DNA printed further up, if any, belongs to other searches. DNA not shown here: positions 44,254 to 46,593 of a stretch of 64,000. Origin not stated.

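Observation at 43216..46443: Domain-permuted PEP-utilising phosphotransferase tightly coupled to an MFS transporter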

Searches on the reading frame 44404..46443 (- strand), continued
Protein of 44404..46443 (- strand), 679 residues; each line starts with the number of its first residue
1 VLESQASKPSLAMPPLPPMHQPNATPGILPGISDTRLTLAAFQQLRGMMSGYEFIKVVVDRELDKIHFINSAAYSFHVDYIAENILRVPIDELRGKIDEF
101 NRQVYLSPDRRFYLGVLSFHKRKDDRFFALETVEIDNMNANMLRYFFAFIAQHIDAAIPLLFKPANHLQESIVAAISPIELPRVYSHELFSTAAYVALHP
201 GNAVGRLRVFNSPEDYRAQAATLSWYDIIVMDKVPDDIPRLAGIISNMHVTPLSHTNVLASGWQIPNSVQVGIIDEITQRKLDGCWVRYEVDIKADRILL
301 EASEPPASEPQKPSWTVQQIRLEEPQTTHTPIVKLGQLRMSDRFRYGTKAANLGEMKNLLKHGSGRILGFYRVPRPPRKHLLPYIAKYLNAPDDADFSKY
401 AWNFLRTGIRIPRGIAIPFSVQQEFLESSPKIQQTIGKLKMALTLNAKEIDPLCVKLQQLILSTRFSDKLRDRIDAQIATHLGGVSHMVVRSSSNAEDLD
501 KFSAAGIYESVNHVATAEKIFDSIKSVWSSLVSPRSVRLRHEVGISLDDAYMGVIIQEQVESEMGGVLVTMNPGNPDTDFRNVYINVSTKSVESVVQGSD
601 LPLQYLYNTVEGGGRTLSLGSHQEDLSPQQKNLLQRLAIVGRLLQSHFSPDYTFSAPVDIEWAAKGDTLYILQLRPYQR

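Call 80: find_homologous_proteins(query=L084:8965-10974:+)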
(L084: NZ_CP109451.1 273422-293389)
Query L084:8965-10974:+ (670 aa): 1143 proteins with E <= 0.001 among 8000 candidates; the best 120 are listed.
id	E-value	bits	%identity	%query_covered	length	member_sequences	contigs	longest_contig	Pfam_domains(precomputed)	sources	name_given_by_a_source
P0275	0.0e+0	1518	100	100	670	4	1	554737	PF01326.25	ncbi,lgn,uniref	ncbi:PEP/pyruvate-binding domain-containing protein (plasmid) [Streptomyces sp. NBC_01471]|uniref:PE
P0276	0.0e+0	1303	85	100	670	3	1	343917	PF01326.25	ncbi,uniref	ncbi:PEP/pyruvate-binding domain-containing protein [Streptomyces sp. NPDC048434]|uniref:PEP/pyruvat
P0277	0.0e+0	1301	85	100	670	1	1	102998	PF01326.25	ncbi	ncbi:PEP/pyruvate-binding domain-containing protein [Streptomyces sp. NPDC054765]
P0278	0.0e+0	1300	85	100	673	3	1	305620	PF01326.25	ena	-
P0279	0.0e+0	1292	85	100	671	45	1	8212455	PF01326.25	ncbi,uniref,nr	ncbi:Pyruvate phosphate dikinase, PEP/pyruvate binding domain [Streptomyces sp. 2323.1]|uniref:PEP/p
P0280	0.0e+0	1288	84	100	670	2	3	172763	PF01326.25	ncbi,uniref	ncbi:PEP/pyruvate-binding domain-containing protein [Streptomyces decoyicus]|uniref:PEP/pyruvate-bin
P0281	0.0e+0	1282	84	100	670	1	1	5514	PF01326.25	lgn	-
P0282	0.0e+0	1278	84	100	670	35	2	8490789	PF01326.25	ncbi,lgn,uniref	ncbi:PEP/pyruvate-binding domain-containing protein [Streptomyces sp. NBC_00400]|uniref:PEP/pyruvate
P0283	0.0e+0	1274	84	100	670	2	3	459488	PF01326.25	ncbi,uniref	ncbi:PEP/pyruvate-binding domain-containing protein [Streptomyces caniferus]|uniref:PEP/pyruvate-bin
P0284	0.0e+0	1267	83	100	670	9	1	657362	PF01326.25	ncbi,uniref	ncbi:PEP/pyruvate-binding domain-containing protein [Streptomyces sp. NPDC048248]|uniref:PEP/pyruvat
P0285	0.0e+0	1267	83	100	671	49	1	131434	PF01326.25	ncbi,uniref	ncbi:PEP/pyruvate-binding domain-containing protein [Streptomyces sp. NPDC127097]|uniref:PEP/pyruvat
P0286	0.0e+0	1261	83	100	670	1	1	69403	PF01326.25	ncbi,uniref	ncbi:PEP/pyruvate-binding domain-containing protein [Streptomyces sp. NPDC004647]|uniref:PEP/pyruvat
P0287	0.0e+0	1260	83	100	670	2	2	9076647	PF01326.25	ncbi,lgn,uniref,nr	ncbi:phosphoenolpyruvate synthase [Streptomyces sp. NBC_01210]|uniref:PEP/pyruvate-binding domain-co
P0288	0.0e+0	1251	81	100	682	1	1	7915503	PF01326.25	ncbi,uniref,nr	ncbi:PEP/pyruvate-binding domain-containing protein [Streptomyces sp. MST-110588]|uniref:PEP/pyruvat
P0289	0.0e+0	1245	82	100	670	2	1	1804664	PF01326.25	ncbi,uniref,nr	ncbi:phosphoenolpyruvate synthase [Streptomyces sp. NBC_01142]|uniref:PEP/pyruvate-binding domain-co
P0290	0.0e+0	1236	82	100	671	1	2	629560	PF01326.25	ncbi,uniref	ncbi:PEP/pyruvate-binding domain-containing protein [Streptomyces sp. NPDC048650]|uniref:PEP/pyruvat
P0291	0.0e+0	1233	81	100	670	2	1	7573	PF01326.25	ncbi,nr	ncbi:MAG TPA: PEP/pyruvate-binding domain-containing protein [Streptomyces sp.]|nr:PEP/pyruvate-bind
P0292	0.0e+0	1230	80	100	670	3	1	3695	PF01326.25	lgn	-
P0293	0.0e+0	1209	80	100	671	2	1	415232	PF01326.25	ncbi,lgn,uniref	ncbi:PEP/pyruvate-binding domain-containing protein [Streptomyces sp. NPDC020742]|uniref:PEP/pyruvat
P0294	0.0e+0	1209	80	100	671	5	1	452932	PF01326.25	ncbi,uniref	ncbi:PEP/pyruvate-binding domain-containing protein [Streptomyces sp. NPDC006288]|uniref:PEP/pyruvat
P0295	0.0e+0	1207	80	100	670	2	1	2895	PF01326.25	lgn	-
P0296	0.0e+0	1207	80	100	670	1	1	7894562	PF01326.25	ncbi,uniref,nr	ncbi:phosphoenolpyruvate synthase [Streptomyces sp. NA04227]|uniref:PEP/pyruvate-binding domain-cont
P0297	0.0e+0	1206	80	100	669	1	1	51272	PF01326.25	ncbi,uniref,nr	ncbi:PEP/pyruvate-binding domain-containing protein [Streptomyces sp. H27-D2]|uniref:PEP/pyruvate-bi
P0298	0.0e+0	1205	79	100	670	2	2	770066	PF01326.25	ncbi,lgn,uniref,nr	ncbi:PEP/pyruvate-binding domain-containing protein [Streptomyces physcomitrii]|uniref:Phosphoenolpy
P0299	0.0e+0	1203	80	100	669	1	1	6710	PF01326.25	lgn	-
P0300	0.0e+0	1201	80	100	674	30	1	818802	PF01326.25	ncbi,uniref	ncbi:PEP/pyruvate-binding domain-containing protein [Streptomyces lydicus]|uniref:PEP/pyruvate-bindi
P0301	0.0e+0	1200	80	100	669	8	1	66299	PF01326.25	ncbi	-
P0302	0.0e+0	1199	80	100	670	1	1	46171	PF01326.25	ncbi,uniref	ncbi:PEP/pyruvate-binding domain-containing protein [Streptomyces sp. NPDC059740]|uniref:PEP/pyruvat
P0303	0.0e+0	1199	80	100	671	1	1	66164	PF01326.25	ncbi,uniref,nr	ncbi:PEP/pyruvate-binding domain-containing protein [Streptomyces huiliensis]|uniref:PEP/pyruvate-bi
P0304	0.0e+0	1198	80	100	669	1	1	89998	PF01326.25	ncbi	ncbi:PEP/pyruvate-binding domain-containing protein [Streptomyces sp. NPDC055897]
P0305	0.0e+0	1197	80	100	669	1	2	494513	PF01326.25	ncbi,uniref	ncbi:PEP/pyruvate-binding domain-containing protein [Streptomyces sp. NPDC006691]|uniref:PEP/pyruvat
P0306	0.0e+0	1197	79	100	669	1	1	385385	PF01326.25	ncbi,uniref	ncbi:PEP/pyruvate-binding domain-containing protein [Streptomyces sp. NPDC007172]|uniref:PEP/pyruvat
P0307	0.0e+0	1197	80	100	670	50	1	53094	PF01326.25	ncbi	ncbi:PEP/pyruvate-binding domain-containing protein [Streptomyces avermitilis]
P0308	0.0e+0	1196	80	98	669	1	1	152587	PF01326.25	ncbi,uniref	ncbi:PEP/pyruvate-binding domain-containing protein [Streptomyces avermitilis]|uniref:PEP/pyruvate-b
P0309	0.0e+0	1196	80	100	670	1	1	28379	PF01326.25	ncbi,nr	ncbi:MAG TPA: PEP/pyruvate-binding domain-containing protein [Streptomyces sp.]|nr:PEP/pyruvate-bind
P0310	0.0e+0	1196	79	100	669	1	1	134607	PF01326.25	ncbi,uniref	ncbi:PEP/pyruvate-binding domain-containing protein [Streptomyces sp. NPDC056132]|uniref:PEP/pyruvat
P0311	0.0e+0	1196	80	100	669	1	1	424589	PF01326.25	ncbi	ncbi:PEP/pyruvate-binding domain-containing protein [Streptomyces sp. NPDC055808]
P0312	0.0e+0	1195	79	100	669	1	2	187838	PF01326.25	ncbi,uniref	ncbi:PEP/pyruvate-binding domain-containing protein [Streptomyces sp. NPDC087901]|uniref:PEP/pyruvat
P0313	0.0e+0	1195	80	100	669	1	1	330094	PF01326.25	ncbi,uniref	ncbi:PEP/pyruvate-binding domain-containing protein [Streptomyces sp. NPDC008313]|uniref:PEP/pyruvat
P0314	0.0e+0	1195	80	100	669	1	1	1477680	PF01326.25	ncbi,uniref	ncbi:PEP/pyruvate-binding domain-containing protein [Streptomyces sp. NPDC001828]|uniref:PEP/pyruvat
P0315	0.0e+0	1194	79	100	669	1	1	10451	PF01326.25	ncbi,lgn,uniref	ncbi:PEP/pyruvate-binding domain-containing protein [Streptomyces sp. NPDC048491]|uniref:PEP/pyruvat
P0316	0.0e+0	1194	79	100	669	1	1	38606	PF01326.25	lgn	-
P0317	0.0e+0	1194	79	100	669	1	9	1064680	PF01326.25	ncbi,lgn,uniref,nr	ncbi:PEP/pyruvate-binding domain-containing protein [Streptomyces sp. NPDC001251]|uniref:PEP/pyruvat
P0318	0.0e+0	1193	80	100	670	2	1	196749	PF01326.25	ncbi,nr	ncbi:phosphoenolpyruvate synthase [Streptomyces albus subsp. albus]|nr:phosphoenolpyruvate synthase 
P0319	0.0e+0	1193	79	100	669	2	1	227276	PF01326.25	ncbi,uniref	ncbi:PEP/pyruvate-binding domain-containing protein [Streptomyces sp. NPDC050703]|uniref:PEP/pyruvat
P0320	0.0e+0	1193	79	100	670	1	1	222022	PF01326.25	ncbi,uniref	ncbi:PEP/pyruvate-binding domain-containing protein [Streptomyces chrestomyceticus]|uniref:PEP/pyruv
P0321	0.0e+0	1193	79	100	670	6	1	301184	PF01326.25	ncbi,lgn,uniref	ncbi:PEP/pyruvate-binding domain-containing protein [Streptomyces chrestomyceticus]|uniref:PEP/pyruv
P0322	0.0e+0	1193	80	100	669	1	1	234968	PF01326.25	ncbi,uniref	ncbi:PEP/pyruvate-binding domain-containing protein [Streptomyces sp. NPDC056670]|uniref:PEP/pyruvat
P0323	0.0e+0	1192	79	100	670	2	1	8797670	PF01326.25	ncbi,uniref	ncbi:PEP/pyruvate-binding domain-containing protein [Streptomyces sp. CA-132043]|uniref:PEP/pyruvate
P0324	0.0e+0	1192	79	100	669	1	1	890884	PF01326.25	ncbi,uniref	ncbi:PEP/pyruvate-binding domain-containing protein [Streptomyces sp. NPDC002221]|uniref:PEP/pyruvat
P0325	0.0e+0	1192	79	100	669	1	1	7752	PF01326.25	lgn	-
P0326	0.0e+0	1192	79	100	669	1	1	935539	PF01326.25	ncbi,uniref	ncbi:PEP/pyruvate-binding domain-containing protein [Streptomyces sp. NPDC057910]|uniref:PEP/pyruvat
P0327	0.0e+0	1191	79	100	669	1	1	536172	PF01326.25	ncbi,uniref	ncbi:PEP/pyruvate-binding domain-containing protein [Streptomyces sp. NPDC058961]|uniref:PEP/pyruvat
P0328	0.0e+0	1191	80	98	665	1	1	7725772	PF01326.25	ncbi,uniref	ncbi:phosphoenolpyruvate synthase [Streptomyces sp. NBC_00442]|uniref:PEP/pyruvate-binding domain-co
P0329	0.0e+0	1191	79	100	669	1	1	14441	PF01326.25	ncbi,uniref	ncbi:PEP/pyruvate-binding domain-containing protein [Streptomyces sp. NPDC059819]|uniref:PEP/pyruvat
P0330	0.0e+0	1191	79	100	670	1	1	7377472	PF01326.25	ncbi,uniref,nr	ncbi:phosphoenolpyruvate synthase [Streptomyces bathyalis]|uniref:Phosphoenolpyruvate synthase n=1 T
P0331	0.0e+0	1191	80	98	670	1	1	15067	PF01326.25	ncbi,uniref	ncbi:PEP/pyruvate-binding domain-containing protein [Streptomyces sp. NPDC005904]|uniref:PEP/pyruvat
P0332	0.0e+0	1191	79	100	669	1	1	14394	PF01326.25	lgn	-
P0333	0.0e+0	1190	79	100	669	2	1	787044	PF01326.25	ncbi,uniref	ncbi:PEP/pyruvate-binding domain-containing protein [Streptomyces sp. NPDC006530]|uniref:PEP/pyruvat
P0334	0.0e+0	1190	80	100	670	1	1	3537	PF01326.25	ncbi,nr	ncbi:phosphoenolpyruvate synthase [Streptomyces nanshensis]|nr:phosphoenolpyruvate synthase [Strepto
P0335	0.0e+0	1190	79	100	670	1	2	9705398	PF01326.25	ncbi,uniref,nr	ncbi:PEP/pyruvate-binding domain-containing protein [Streptomyces paromomycinus]|uniref:Phosphoenolp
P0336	0.0e+0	1190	79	100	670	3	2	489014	PF01326.25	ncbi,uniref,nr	ncbi:PEP/pyruvate-binding domain-containing protein [Streptomyces palmae]|uniref:Phosphoenolpyruvate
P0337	0.0e+0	1189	80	98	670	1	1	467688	PF01326.25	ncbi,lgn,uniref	ncbi:PEP/pyruvate-binding domain-containing protein [Streptomyces sp. NPDC005898]|uniref:PEP/pyruvat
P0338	0.0e+0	1189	79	100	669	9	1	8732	PF01326.25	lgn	-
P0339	0.0e+0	1189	80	98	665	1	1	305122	PF01326.25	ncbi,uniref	ncbi:PEP/pyruvate-binding domain-containing protein [Streptomyces sp. NPDC006632]|uniref:PEP/pyruvat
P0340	0.0e+0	1188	79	100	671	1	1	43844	PF01326.25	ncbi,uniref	ncbi:PEP/pyruvate-binding domain-containing protein [Streptomyces sp. NPDC048506]|uniref:PEP/pyruvat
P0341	0.0e+0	1188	80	100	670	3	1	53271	PF01326.25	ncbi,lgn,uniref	ncbi:PEP/pyruvate-binding domain-containing protein [Streptomyces mobaraensis]|uniref:PEP/pyruvate-b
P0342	0.0e+0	1188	79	100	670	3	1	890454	PF01326.25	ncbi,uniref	ncbi:PEP/pyruvate-binding domain-containing protein [Streptomyces sp. NPDC017529]|uniref:PEP/pyruvat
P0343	0.0e+0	1187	79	100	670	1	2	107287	PF01326.25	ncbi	-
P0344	0.0e+0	1187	79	100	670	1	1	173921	PF01326.25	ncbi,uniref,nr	ncbi:phosphoenolpyruvate synthase [Streptomyces sp. NRRL F-5755]|uniref:PEP/pyruvate-binding domain-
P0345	0.0e+0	1187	80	100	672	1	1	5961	PF01326.25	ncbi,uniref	ncbi:PEP/pyruvate-binding domain-containing protein [Streptomyces flavofungini]|uniref:PEP/pyruvate-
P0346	0.0e+0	1187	80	98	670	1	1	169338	PF01326.25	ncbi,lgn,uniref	ncbi:PEP/pyruvate-binding domain-containing protein [Streptomyces sp. NPDC023327]|uniref:PEP/pyruvat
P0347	0.0e+0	1187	80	98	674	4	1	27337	PF01326.25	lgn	-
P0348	0.0e+0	1186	79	100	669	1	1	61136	PF01326.25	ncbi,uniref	ncbi:PEP/pyruvate-binding domain-containing protein [Streptomyces xanthochromogenes]|uniref:PEP/pyru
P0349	0.0e+0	1186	79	100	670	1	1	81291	PF01326.25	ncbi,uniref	ncbi:PEP/pyruvate-binding domain-containing protein [Streptomyces sp. NPDC029674]|uniref:PEP/pyruvat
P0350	0.0e+0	1185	79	100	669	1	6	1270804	PF01326.25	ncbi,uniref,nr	ncbi:PEP/pyruvate-binding domain-containing protein [Streptomyces xanthochromogenes]|uniref:Pyruvate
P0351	0.0e+0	1185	80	98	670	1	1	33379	PF01326.25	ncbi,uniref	ncbi:PEP/pyruvate-binding domain-containing protein [Streptomyces sp. NPDC005900]|uniref:PEP/pyruvat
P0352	0.0e+0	1184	79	100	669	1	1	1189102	PF01326.25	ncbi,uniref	ncbi:PEP/pyruvate-binding domain-containing protein [Streptomyces xanthochromogenes]|uniref:PEP/pyru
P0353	0.0e+0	1184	79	100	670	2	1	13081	PF01326.25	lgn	-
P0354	0.0e+0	1184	79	100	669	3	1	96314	PF01326.25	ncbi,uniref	ncbi:PEP/pyruvate-binding domain-containing protein [Streptomyces sp. NPDC091267]|uniref:PEP/pyruvat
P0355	0.0e+0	1184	79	100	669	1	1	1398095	PF01326.25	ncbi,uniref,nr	ncbi:PEP/pyruvate-binding domain-containing protein [Streptomyces sp. NBC_00083]|uniref:PEP/pyruvate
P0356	0.0e+0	1183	79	100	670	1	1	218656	PF01326.25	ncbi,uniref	ncbi:PEP/pyruvate-binding domain-containing protein [Streptomyces sp. NPDC018031]|uniref:PEP/pyruvat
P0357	0.0e+0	1183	79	100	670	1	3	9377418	PF01326.25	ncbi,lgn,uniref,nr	ncbi:phosphoenolpyruvate synthase [Streptomyces chrestomyceticus JCM 4735]|uniref:Phosphoenolpyruvat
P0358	0.0e+0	1182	80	98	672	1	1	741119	PF01326.25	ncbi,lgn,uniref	ncbi:PEP/pyruvate-binding domain-containing protein [Streptomyces sp. PA5.6]|uniref:PEP/pyruvate-bin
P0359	0.0e+0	1182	79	98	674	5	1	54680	PF01326.25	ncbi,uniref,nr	ncbi:PEP/pyruvate-binding domain-containing protein [Streptomyces sp. KL118A]|uniref:PEP/pyruvate-bi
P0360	0.0e+0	1182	79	100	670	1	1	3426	PF01326.25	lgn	-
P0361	0.0e+0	1182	79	100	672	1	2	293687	PF01326.25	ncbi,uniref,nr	ncbi:PEP/pyruvate-binding domain-containing protein [Streptomyces aureocirculatus]|uniref:PEP/pyruva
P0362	0.0e+0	1182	80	98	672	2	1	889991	PF01326.25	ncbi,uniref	ncbi:PEP/pyruvate-binding domain-containing protein [Streptomyces sp. NPDC020607]|uniref:PEP/pyruvat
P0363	0.0e+0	1181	79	100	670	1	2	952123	PF01326.25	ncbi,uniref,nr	ncbi:phosphoenolpyruvate synthase [Streptomyces abyssalis]|uniref:Phosphoenolpyruvate synthase n=1 T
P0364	0.0e+0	1180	80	98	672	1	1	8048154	PF01326.25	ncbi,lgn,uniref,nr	ncbi:phosphoenolpyruvate synthase [Streptomyces venezuelae]|uniref:Phosphoenolpyruvate synthase n=1 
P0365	0.0e+0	1180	79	98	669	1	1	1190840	PF01326.25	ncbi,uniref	ncbi:PEP/pyruvate-binding domain-containing protein [Streptomyces sp. NPDC086783]|uniref:PEP/pyruvat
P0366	0.0e+0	1180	79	98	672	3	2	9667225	PF01326.25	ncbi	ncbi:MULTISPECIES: PEP/pyruvate-binding domain-containing protein [Streptomyces]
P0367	0.0e+0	1180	80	98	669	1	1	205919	PF01326.25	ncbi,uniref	ncbi:PEP/pyruvate-binding domain-containing protein [Streptomyces sp. NPDC048442]|uniref:PEP/pyruvat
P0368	0.0e+0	1180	79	100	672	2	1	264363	PF01326.25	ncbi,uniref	ncbi:PEP/pyruvate-binding domain-containing protein [Streptomyces sp. NPDC023838]|uniref:PEP/pyruvat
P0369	0.0e+0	1180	80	98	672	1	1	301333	PF01326.25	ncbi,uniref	ncbi:PEP/pyruvate-binding domain-containing protein [Streptomyces venezuelae]|uniref:PEP/pyruvate-bi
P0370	0.0e+0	1179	79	100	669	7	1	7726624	PF01326.25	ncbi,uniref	ncbi:PEP/pyruvate-binding domain-containing protein [Streptomyces xanthochromogenes]|uniref:PEP/pyru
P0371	0.0e+0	1179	79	98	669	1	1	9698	PF01326.25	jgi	jgi:hypothetical protein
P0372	0.0e+0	1179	79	99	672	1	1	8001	PF01326.25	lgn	-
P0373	0.0e+0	1179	79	98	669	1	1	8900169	PF01326.25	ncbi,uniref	ncbi:PEP/pyruvate-binding domain-containing protein [Streptomyces sp. HUAS TT7]|uniref:PEP/pyruvate-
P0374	0.0e+0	1179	78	100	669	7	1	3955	PF01326.25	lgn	-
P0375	0.0e+0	1179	78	100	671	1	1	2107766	PF01326.25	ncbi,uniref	ncbi:PEP/pyruvate-binding domain-containing protein [Streptomyces sp. G5(2025)]|uniref:PEP/pyruvate-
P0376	0.0e+0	1179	79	100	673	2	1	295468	PF01326.25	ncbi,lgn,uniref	ncbi:PEP/pyruvate-binding domain-containing protein [Streptomyces olivaceiscleroticus]|uniref:Pyruva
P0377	0.0e+0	1179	79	100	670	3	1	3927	PF01326.25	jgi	jgi:hypothetical protein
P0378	0.0e+0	1178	79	100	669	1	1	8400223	PF01326.25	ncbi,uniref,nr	ncbi:PEP/pyruvate-binding domain-containing protein [Streptomyces sp. MBT27]|uniref:PEP/pyruvate-bin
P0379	0.0e+0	1178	79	98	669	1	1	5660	PF01326.25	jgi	jgi:hypothetical protein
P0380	0.0e+0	1178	79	100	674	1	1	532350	PF01326.25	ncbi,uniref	ncbi:PEP/pyruvate-binding domain-containing protein [Streptomyces sp. NPDC048518]|uniref:PEP/pyruvat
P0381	0.0e+0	1178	79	98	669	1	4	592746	PF01326.25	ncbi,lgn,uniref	ncbi:PEP/pyruvate-binding domain-containing protein [Streptomyces sp. NPDC004082]|uniref:PEP/pyruvat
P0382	0.0e+0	1178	79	100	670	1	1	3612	PF01326.25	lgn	-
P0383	0.0e+0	1177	79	98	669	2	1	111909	PF01326.25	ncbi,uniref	ncbi:PEP/pyruvate-binding domain-containing protein [Streptomyces sp. NPDC002952]|uniref:PEP/pyruvat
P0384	0.0e+0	1177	79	99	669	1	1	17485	PF01326.25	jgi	jgi:phosphoenolpyruvate synthase/pyruvate phosphate dikinase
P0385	0.0e+0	1176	80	98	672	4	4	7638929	PF01326.25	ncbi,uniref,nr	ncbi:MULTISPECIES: PEP/pyruvate-binding domain-containing protein [Streptomyces]|uniref:PEP/pyruvate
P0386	0.0e+0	1176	78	100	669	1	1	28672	PF01326.25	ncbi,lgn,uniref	ncbi:PEP/pyruvate-binding domain-containing protein [Streptomyces sp. IBSBF 2806]|uniref:PEP/pyruvat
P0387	0.0e+0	1176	79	99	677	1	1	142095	PF01326.25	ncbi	ncbi:PEP/pyruvate-binding domain-containing protein [Streptomyces sp. NPDC001415]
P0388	0.0e+0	1176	79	100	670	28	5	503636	PF01326.25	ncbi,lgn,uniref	ncbi:PEP/pyruvate-binding domain-containing protein [Streptomyces rimosus]|uniref:PEP/pyruvate-bindi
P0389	0.0e+0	1176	78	100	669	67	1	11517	PF01326.25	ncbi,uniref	ncbi:PEP/pyruvate-binding domain-containing protein [Streptomyces hayashii]|uniref:PEP/pyruvate-bind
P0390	0.0e+0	1176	79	98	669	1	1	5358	PF01326.25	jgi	jgi:hypothetical protein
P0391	0.0e+0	1176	79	100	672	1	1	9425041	PF01326.25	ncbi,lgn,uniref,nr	ncbi:PEP/pyruvate-binding domain-containing protein [Streptomyces sp. NBC_01283]|uniref:PEP/pyruvate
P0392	0.0e+0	1175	78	100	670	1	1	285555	PF01326.25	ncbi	ncbi:PEP/pyruvate-binding domain-containing protein [Streptomyces sp. NPDC001020]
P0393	0.0e+0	1175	79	98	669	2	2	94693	PF01326.25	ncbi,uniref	ncbi:PEP/pyruvate-binding domain-containing protein [Streptomyces mauvecolor]|uniref:PEP/pyruvate-bi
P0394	0.0e+0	1175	78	100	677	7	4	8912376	PF01326.25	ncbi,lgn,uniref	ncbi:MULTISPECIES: PEP/pyruvate-binding domain-containing protein [unclassified Streptomyces]|uniref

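Call 81: find_encoding_contigs(protein=P0364, flank=8000, max_places=2)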
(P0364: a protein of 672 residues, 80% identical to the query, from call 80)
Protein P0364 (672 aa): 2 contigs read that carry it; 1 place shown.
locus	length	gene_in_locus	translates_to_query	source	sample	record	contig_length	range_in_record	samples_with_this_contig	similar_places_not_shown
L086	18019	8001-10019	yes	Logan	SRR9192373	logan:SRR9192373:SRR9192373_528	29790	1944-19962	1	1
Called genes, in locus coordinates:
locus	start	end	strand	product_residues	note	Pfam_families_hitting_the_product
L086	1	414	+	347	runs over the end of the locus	PF00890:FAD_binding_2 (faint), PF01266:DAO, PF13450:NAD_binding_8 (weak)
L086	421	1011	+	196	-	PF13833:EF-hand_8 (faint), PF13499:EF-hand_7 (weak), PF00036:EF-hand_1 (faint), PF13202:EF-hand_5 (faint), PF13405:EF-hand_6 (faint), PF13499:EF-hand_7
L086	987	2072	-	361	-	PF00672:HAMP, PF00512:HisKA, PF02518:HATPase_c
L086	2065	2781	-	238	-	PF00072:Response_reg, PF00486:Trans_reg_C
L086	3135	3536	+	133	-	PF02557:VanY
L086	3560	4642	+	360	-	PF03372:Exo_endo_phos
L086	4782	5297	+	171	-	PF03067:LPMO_10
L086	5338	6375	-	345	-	PF00989:PAS (weak), PF13188:PAS_8 (faint), PF08448:PAS_4, PF13426:PAS_9 (weak), PF00989:PAS (weak), PF08448:PAS_4, PF00196:GerE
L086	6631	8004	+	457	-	PF18130:ATPgrasp_N (weak), PF13535:ATP-grasp_4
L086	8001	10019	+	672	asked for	PF01326:PPDK_N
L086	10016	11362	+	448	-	PF07690:MFS_1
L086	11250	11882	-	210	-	-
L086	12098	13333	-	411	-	PF00067:p450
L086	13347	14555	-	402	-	-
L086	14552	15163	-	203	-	PF03029:ATP_bind_1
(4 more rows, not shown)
